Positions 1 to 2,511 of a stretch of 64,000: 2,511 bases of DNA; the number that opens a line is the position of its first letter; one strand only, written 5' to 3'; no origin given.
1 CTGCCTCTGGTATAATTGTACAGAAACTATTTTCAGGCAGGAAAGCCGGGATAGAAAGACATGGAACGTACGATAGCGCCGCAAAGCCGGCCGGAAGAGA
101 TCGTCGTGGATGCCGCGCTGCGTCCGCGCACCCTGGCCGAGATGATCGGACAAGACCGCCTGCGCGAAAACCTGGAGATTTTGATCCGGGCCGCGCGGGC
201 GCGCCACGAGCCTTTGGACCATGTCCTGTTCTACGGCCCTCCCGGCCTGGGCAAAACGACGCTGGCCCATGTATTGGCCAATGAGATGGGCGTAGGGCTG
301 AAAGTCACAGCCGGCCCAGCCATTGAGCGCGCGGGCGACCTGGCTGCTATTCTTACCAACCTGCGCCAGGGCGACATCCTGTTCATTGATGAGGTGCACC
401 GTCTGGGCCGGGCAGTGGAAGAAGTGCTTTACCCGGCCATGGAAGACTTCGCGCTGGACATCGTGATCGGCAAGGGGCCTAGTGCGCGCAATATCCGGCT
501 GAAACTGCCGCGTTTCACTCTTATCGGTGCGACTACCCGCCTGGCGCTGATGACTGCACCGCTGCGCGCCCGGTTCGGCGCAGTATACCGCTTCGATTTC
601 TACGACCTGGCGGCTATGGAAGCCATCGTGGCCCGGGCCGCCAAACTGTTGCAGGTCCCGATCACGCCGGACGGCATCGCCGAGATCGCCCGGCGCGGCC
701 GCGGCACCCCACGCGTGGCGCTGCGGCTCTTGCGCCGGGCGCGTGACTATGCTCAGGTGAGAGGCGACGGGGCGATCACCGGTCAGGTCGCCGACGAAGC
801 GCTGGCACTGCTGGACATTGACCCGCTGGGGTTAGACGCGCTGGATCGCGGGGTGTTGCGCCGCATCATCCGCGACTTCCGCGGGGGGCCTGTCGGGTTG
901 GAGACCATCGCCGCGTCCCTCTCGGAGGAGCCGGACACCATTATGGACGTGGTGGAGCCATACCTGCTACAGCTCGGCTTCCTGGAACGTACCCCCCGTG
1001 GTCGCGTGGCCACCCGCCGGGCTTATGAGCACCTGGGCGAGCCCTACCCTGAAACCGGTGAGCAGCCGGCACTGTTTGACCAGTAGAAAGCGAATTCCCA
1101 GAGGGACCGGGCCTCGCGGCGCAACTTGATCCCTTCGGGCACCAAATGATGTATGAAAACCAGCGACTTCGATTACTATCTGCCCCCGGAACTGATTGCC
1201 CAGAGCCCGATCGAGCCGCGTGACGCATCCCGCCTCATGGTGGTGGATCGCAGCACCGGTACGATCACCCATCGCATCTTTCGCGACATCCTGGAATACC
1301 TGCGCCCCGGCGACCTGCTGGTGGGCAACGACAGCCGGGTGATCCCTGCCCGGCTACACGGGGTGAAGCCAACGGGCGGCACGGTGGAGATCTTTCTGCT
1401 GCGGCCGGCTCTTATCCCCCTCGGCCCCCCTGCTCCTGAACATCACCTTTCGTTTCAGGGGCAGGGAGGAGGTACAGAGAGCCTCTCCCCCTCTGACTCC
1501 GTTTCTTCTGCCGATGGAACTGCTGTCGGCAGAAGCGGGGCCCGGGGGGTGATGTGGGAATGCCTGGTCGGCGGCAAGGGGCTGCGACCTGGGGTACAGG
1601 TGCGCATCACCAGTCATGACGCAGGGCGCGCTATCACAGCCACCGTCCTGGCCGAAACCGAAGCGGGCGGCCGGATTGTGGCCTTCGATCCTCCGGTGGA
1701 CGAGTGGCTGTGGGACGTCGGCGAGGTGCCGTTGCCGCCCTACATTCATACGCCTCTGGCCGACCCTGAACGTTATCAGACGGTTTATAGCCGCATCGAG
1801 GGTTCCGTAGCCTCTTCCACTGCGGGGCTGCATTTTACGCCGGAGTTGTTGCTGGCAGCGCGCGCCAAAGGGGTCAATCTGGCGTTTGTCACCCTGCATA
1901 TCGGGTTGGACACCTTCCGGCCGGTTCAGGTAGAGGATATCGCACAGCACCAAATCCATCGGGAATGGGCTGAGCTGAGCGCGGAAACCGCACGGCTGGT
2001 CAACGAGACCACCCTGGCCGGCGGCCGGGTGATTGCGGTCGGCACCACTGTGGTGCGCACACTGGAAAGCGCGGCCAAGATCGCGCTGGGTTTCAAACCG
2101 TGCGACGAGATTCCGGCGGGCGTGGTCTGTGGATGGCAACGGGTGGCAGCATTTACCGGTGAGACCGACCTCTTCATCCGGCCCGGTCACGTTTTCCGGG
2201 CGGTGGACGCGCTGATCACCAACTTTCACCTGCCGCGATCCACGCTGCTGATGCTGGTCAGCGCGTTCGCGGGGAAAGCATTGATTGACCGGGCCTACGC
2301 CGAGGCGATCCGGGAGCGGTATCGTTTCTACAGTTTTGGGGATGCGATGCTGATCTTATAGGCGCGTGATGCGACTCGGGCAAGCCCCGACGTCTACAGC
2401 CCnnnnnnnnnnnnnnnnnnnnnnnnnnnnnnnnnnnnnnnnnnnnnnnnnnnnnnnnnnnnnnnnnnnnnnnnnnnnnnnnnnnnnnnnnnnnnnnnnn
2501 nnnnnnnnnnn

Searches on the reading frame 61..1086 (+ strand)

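Call 85: search_protein_families(library=pfam, proteins=[window:61-1086:+])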
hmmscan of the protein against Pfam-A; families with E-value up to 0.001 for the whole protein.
window:61-1086:+ (341 aa): 9 families
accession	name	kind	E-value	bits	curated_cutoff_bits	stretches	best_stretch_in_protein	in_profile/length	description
PF05496.18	RuvB_N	-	2.5e-77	258.5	27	1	20-177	1-158/159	Holliday junction DNA helicase RuvB P-loop domain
PF17864.7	AAA_lid_4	-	1.6e-28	98.7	27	1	181-254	1-74/74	RuvB AAA lid domain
PF05491.19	RuvB_C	-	4.8e-24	84.5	24.7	1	256-325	2-71/72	RuvB C-terminal winged helix domain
PF00004.35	AAA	-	3.6e-20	73.2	21.2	1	55-178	1-129/131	ATPase family associated with various cellular activities (AAA)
PF07728.20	AAA_5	-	2.1e-08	34.7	22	1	54-172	1-139/139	AAA domain (dynein-related subfamily)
PF01078.27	Mg_chelatase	-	1.4e-05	25.1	20.3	0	25-73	2-43/207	Magnesium chelatase, subunit ChlI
PF13191.12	AAA_16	-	5.2e-05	24.2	32.6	0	29-75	3-47/167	AAA ATPase domain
PF06068.19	TIP49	-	0.00013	21.7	23.8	0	22-81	19-79/347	TIP49 P-loop domain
PF22703.2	Cdc6_lid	-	0.00087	19.6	27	1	206-244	25-63/68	Cdc6 AAA+ ATPase-type lid domain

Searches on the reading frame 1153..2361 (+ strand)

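Call 85: search_protein_families(library=pfam, proteins=[window:1153-2361:+])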
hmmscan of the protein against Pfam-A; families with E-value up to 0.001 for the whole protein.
window:1153-2361:+ (402 aa): 1 family
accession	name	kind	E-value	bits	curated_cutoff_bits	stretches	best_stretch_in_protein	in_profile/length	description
PF02547.20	Queuosine_synth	-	7.9e-127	423.3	25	1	3-401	1-322/322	Queuosine biosynthesis protein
